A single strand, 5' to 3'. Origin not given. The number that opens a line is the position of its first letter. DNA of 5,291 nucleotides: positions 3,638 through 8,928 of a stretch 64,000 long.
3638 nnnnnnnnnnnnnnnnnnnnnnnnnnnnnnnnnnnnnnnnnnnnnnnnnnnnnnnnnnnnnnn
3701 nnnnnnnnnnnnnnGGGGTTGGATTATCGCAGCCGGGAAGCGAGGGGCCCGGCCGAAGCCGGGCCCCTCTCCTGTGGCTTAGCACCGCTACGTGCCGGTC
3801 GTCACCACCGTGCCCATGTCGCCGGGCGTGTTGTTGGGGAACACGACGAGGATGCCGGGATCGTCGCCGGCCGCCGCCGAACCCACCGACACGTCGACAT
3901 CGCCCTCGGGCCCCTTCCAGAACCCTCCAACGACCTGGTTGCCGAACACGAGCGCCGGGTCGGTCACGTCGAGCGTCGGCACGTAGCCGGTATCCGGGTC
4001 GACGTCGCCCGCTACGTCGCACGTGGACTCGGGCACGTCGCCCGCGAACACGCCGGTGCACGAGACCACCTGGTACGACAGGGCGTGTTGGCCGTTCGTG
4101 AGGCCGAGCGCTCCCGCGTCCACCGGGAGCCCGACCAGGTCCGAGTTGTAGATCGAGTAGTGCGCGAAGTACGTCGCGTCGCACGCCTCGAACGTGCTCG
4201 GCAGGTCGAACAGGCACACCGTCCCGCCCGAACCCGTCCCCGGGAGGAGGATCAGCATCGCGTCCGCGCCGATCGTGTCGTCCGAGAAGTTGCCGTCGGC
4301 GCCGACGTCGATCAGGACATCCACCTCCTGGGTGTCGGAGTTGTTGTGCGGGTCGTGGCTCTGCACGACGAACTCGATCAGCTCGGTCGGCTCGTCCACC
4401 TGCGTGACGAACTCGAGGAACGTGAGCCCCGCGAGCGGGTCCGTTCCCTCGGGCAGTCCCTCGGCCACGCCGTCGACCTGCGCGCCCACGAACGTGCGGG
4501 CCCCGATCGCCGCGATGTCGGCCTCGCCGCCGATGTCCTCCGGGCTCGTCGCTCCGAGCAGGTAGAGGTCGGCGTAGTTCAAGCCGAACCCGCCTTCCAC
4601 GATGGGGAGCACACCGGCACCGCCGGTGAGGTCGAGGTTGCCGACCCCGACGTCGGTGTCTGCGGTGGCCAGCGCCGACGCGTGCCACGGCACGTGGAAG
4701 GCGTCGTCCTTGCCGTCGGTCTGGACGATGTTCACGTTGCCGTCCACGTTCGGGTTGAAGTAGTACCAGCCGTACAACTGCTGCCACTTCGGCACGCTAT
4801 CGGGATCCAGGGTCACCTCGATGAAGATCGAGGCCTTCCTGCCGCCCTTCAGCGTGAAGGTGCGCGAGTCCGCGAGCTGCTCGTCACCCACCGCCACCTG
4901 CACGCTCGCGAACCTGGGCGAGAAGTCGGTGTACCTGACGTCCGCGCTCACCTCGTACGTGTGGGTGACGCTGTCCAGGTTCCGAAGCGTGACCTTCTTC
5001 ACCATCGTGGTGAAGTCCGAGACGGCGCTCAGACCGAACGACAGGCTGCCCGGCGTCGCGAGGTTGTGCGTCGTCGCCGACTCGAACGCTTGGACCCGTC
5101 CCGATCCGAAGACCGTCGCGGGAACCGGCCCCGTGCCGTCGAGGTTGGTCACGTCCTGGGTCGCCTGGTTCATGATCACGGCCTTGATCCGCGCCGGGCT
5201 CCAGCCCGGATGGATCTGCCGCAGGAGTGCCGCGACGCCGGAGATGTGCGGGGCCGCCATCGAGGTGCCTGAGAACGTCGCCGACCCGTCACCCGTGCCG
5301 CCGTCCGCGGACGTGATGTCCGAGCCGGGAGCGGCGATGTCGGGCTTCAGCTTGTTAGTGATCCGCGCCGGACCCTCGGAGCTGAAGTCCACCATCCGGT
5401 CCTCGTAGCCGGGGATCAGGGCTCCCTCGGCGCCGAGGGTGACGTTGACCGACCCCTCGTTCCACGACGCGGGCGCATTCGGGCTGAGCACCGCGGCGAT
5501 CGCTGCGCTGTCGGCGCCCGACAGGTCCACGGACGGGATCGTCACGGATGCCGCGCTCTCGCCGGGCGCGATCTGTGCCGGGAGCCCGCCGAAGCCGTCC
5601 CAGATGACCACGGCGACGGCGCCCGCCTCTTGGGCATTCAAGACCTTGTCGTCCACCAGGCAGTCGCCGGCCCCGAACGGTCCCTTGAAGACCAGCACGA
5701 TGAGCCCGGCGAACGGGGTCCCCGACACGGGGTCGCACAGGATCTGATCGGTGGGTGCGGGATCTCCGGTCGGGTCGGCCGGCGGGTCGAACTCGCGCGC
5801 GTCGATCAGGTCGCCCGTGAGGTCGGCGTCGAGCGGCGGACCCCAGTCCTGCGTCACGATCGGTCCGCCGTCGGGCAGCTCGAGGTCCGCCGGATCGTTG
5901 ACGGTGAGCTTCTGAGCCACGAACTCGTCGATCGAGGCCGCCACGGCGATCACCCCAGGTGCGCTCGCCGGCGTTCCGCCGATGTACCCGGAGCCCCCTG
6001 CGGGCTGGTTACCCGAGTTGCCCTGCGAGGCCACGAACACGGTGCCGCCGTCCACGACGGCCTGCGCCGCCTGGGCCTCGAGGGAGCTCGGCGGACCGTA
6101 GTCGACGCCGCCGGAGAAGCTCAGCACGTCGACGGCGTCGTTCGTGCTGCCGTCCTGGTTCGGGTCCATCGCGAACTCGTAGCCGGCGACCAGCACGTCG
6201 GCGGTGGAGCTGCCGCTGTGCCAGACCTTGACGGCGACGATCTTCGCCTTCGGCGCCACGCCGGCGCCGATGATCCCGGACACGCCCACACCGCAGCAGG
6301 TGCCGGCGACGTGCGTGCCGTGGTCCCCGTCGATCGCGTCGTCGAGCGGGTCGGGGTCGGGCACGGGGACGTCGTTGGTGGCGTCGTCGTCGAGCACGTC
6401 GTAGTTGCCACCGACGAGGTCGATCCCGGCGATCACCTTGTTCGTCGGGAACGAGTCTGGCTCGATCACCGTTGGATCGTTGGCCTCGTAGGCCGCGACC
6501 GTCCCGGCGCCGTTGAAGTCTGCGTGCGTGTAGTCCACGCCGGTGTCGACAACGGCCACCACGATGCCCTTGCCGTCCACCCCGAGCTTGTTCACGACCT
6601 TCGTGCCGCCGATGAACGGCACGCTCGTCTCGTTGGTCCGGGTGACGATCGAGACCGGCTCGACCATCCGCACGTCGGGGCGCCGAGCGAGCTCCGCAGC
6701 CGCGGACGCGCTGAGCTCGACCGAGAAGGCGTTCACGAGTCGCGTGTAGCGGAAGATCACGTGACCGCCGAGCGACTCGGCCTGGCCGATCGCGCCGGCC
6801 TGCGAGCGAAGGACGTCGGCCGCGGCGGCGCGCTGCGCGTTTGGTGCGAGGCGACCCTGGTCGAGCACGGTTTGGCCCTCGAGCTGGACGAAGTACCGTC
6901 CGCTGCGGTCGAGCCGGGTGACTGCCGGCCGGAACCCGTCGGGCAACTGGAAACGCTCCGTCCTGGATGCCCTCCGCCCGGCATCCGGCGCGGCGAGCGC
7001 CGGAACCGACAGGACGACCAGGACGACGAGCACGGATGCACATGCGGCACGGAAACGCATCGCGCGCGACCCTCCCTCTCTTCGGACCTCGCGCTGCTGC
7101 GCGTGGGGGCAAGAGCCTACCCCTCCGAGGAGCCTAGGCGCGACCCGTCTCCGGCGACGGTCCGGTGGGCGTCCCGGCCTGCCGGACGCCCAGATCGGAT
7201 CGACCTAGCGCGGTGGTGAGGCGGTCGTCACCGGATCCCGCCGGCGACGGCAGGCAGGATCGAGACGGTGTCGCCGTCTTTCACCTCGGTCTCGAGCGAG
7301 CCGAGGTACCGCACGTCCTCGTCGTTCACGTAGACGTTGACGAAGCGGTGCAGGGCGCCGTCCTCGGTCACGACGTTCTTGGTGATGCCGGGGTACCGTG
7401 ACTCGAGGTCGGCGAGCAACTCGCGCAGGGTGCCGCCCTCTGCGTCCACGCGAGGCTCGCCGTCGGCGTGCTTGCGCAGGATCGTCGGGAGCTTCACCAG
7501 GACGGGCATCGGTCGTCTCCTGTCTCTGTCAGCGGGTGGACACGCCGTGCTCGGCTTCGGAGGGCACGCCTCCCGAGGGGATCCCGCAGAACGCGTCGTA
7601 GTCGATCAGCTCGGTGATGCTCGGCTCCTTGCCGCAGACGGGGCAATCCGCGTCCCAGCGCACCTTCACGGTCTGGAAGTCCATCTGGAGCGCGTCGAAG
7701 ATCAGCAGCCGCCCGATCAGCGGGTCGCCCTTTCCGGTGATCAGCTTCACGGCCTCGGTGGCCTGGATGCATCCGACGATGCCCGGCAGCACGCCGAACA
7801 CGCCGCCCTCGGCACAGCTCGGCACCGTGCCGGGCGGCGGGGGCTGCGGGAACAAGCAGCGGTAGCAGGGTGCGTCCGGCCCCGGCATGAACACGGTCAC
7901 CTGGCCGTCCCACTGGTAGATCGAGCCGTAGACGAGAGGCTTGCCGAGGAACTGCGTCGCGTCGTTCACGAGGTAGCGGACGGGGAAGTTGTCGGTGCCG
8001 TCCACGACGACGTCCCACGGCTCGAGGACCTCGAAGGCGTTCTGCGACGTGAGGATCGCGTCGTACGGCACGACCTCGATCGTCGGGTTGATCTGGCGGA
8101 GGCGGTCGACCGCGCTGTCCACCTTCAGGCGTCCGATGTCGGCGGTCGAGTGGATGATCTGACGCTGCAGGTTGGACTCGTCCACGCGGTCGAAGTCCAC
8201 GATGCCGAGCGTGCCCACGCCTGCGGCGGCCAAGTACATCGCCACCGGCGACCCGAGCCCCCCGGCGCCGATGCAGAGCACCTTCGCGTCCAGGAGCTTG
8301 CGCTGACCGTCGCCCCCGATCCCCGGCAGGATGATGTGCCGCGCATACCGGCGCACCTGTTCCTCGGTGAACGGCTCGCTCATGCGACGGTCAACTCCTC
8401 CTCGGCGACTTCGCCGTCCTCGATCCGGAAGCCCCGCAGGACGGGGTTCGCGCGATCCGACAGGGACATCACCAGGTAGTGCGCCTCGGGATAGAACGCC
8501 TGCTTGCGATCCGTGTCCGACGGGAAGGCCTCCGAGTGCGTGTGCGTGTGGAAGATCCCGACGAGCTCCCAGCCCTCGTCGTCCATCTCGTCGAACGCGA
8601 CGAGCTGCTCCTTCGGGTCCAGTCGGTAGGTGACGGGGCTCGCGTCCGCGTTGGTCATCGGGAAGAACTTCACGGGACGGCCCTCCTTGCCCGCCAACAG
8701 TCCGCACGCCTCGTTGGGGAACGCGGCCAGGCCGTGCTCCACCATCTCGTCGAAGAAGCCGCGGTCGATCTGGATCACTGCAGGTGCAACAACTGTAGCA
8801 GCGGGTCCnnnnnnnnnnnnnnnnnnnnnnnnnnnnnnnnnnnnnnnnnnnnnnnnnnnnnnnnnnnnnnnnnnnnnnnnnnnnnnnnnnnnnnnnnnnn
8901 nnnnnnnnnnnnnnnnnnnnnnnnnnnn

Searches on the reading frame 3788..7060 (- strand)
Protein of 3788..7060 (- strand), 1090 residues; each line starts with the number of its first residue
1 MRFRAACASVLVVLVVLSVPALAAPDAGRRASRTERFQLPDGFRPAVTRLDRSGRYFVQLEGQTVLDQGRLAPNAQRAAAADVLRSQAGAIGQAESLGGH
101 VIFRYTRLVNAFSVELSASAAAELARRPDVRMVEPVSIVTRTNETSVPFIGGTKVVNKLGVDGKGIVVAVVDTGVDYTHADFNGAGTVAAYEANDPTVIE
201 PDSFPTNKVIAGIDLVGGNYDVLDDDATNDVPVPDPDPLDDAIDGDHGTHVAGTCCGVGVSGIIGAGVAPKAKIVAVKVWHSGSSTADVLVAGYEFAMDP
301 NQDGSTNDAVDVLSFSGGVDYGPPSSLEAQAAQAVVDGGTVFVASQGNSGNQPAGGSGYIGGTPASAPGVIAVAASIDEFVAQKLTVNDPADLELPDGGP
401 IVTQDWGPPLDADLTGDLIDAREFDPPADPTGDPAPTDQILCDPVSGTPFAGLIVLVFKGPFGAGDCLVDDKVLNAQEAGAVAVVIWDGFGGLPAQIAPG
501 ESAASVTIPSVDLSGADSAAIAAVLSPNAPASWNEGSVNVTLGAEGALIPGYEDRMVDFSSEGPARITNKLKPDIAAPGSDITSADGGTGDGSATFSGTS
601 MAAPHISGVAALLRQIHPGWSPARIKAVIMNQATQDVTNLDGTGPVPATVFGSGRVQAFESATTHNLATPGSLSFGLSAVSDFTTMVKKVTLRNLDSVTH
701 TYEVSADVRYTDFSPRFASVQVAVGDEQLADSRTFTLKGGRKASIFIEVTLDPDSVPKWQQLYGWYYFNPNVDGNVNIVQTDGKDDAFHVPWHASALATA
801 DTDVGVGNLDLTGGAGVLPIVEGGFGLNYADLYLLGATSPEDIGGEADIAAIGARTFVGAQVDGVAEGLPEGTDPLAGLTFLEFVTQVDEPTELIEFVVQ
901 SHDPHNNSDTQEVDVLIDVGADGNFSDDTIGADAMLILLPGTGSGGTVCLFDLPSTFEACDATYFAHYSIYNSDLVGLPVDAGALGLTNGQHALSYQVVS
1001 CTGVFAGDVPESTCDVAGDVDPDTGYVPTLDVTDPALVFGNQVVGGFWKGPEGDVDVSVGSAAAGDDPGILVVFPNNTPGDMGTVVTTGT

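Call 7: search_protein_families(library=pfam, proteins=[window:3788-7060:-])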
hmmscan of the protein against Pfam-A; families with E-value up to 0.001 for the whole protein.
window:3788-7060:- (1090 aa): 3 families
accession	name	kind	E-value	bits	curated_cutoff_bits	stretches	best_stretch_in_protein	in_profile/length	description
PF00082.27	Peptidase_S8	-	1.5e-50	172.6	21.8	1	163-638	1-274/288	Subtilase family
PF02225.27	PA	-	2.1e-09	37.8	23.9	1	439-521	23-95/95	PA domain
PF05922.21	Inhibitor_I9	-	1.6e-05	25.9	21.2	1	72-139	15-79/82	Peptidase inhibitor I9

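Call 8: search_protein_families(library=ncbifam, proteins=[window:3788-7060:-])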
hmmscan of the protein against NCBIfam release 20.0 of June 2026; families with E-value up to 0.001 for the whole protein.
window:3788-7060:- (1090 aa): 10 families
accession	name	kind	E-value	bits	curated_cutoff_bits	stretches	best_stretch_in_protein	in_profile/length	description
TIGR03921.1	T7SS_mycosin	equivalog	8.3e-22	77.8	278.75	2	573-638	198-268/353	type VII secretion-associated serine protease mycosin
NF040809.1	germ_prot_CspBA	exception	5.1e-18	64.1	1250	2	154-361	642-836/1099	bifunctional germination protease/germinant receptor pseudoprotease CspBA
NF040553.1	SGO_0316_fam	subfamily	2.3e-12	45.4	1400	2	554-628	651-726/1486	SGO_0316/SGO_0317 family LPXTG-anchored serine peptidase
NF033595.1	denti_PrtP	equivalog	3.5e-11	42.4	300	1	574-664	413-504/606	dentilisin complex serine proteinase subunit PrtP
NF038112.1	myxo_dep_M36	subfamily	2.6e-09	34.8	1500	1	384-526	488-611/1604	myxosortase-dependent M36 family metallopeptidase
NF038113.1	T9SSA_dep_M36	equivalog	8.5e-08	30.8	885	1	441-528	458-541/869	T9SS-dependent M36 family metallopeptidase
NF040808.2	CspC_non_triad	exception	3.6e-07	29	675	1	160-279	92-201/556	bile acid germinant receptor pseudoprotease CspC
NF038111.1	rhom_dep_M36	equivalog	1.6e-06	25.8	1700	1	465-526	547-607/1315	rhombosortase-dependent M36 family metallopeptidase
NF051851.1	AtpSerPepEprS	equivalog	5.3e-05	21.4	1700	1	575-643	281-343/988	autotransporter serine peptidase EprS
TIGR03895.1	protease_PatA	subfamily_domain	0.00027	19.8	421.05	1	574-634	139-201/606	PatA/PatG family cyanobactin maturation protease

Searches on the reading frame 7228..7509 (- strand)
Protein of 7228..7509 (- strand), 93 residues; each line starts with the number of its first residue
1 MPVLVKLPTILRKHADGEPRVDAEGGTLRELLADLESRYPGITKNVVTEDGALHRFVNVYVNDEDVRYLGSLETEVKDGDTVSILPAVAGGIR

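Call 7: search_protein_families(library=pfam, proteins=[window:7228-7509:-])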
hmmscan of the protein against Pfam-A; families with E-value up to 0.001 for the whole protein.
window:7228-7509:- (93 aa): 1 family
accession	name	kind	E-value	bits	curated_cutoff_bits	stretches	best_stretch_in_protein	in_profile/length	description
PF02597.26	ThiS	-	5.6e-19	68.9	22.5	1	5-91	1-76/76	ThiS family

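Call 8: search_protein_families(library=ncbifam, proteins=[window:7228-7509:-])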
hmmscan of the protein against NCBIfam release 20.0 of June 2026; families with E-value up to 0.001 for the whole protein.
window:7228-7509:- (93 aa): 3 families
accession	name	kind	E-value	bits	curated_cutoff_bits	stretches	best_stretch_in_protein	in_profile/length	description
NF041918.1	SAMP1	equivalog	1.1e-16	61.2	60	1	11-91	9-91/91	ubiquitin-like small modifier protein 1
TIGR01687.1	moaD_arch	subfamily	1.3e-14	54.4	49.5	1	18-91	17-88/88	MoaD family protein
NF053661.1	Urm1_like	equivalog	0.00052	20.2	70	1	21-91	17-79/79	Urm1-like protein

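Call 57: search_solved_structures(query=window:7228-7509:-, max_evalue=0.001)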
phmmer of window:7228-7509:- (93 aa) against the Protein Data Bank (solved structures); distinct sequences matched with E-value up to 0.001: 8.
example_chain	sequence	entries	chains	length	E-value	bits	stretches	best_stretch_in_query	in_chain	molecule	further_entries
4n6e_B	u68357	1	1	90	4.4e-31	109.9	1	1-91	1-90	ThiS/MoaD family protein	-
3dwg_C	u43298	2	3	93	1.6e-27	98.5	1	1-91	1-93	9.5 kDa culture filtrate antigen cfp10A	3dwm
2m19_A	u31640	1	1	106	5.9e-09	39.1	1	20-91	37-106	Molybdopterin converting factor subunit 1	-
1v8c_A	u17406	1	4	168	2.5e-08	37.1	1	15-91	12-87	MoaD related protein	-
2l52_A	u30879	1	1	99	2.7e-08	37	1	3-91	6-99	METHANOSARCINA ACETIVORANS SAMP1 HOMOLOG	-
2g1e_A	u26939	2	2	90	0.00012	25.3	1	28-91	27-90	hypothetical protein Ta0895 | Putative uncharacterized protein Ta0895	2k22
1vjk_A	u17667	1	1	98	0.00017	24.8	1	21-91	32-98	molybdopterin converting factor, subunit 1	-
2l83_A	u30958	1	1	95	0.00091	22.5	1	19-92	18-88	Small archaeal modifier protein 1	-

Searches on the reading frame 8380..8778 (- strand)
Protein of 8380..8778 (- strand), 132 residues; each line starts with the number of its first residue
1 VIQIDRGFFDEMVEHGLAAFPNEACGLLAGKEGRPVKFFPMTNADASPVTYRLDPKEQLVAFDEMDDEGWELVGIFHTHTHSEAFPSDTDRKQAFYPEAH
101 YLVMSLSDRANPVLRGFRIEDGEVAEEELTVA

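Call 7: search_protein_families(library=pfam, proteins=[window:8380-8778:-])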
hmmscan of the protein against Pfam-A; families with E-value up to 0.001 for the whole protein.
window:8380-8778:- (132 aa): 1 family
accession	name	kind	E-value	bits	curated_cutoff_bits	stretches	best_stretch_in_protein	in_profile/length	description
PF14464.11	Prok-JAB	-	9.5e-25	87.1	25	1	8-110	4-104/114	Prokaryotic homologs of the JAB domain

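Call 8: search_protein_families(library=ncbifam, proteins=[window:8380-8778:-])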
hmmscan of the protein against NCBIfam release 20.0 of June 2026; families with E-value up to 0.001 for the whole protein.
window:8380-8778:- (132 aa): 1 family
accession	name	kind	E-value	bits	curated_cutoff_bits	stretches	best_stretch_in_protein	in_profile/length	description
NF041370.1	desamp_Halo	equivalog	2.2e-22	79.4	130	1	10-125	9-127/133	desampylase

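Call 59: search_solved_structures(query=window:8380-8778:-, max_evalue=0.001)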
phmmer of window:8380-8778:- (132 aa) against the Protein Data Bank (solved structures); distinct sequences matched with E-value up to 0.001: 4.
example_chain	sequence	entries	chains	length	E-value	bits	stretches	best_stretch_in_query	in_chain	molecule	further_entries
2kks_A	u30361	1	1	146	2.9e-27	98.6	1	1-130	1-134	Uncharacterized protein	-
5lda_A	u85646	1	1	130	3.5e-12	49.8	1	21-92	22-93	JAMM1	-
5ld9_A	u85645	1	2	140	4.3e-12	49.5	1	21-92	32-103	JAMM1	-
2kcq_A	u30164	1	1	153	2.1e-10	44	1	8-118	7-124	Mov34/MPN/PAD-1 family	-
